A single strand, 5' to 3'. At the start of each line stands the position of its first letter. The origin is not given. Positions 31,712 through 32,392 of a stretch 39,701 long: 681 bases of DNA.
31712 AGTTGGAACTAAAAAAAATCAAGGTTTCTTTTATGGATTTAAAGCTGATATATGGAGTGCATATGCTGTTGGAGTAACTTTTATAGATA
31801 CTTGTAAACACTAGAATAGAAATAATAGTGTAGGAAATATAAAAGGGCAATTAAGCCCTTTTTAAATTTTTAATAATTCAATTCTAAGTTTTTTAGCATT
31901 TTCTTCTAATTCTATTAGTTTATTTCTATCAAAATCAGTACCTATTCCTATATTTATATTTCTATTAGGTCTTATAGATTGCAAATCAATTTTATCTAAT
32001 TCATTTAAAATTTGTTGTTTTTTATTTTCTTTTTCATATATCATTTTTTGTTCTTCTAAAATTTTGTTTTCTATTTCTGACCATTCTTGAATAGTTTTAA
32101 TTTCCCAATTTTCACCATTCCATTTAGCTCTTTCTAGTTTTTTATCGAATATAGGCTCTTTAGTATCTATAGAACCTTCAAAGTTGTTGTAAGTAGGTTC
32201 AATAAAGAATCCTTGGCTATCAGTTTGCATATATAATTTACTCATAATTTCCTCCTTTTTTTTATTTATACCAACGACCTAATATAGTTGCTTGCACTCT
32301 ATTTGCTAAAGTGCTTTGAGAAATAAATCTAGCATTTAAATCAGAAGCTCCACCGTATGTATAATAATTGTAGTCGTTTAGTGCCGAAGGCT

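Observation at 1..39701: Temperate-type features but no recognisable integrase: phage-plasmid hypothesis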

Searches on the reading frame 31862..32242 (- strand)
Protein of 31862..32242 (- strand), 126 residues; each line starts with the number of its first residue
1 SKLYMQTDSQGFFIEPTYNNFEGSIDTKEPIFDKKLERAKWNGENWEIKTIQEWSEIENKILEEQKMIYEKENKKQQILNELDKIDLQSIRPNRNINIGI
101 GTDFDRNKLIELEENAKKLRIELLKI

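Call 68: search_protein_families(library=pfam, max_evalue=10, proteins=[window:31862-32242:-])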
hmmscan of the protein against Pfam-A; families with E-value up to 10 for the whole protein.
window:31862-32242:- (126 aa): 1 family
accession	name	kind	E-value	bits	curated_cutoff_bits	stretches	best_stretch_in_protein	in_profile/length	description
PF15656.11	Tox-HDC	-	0.065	13.9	21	1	42-108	44-115/130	Toxin with a H, D/N and C signature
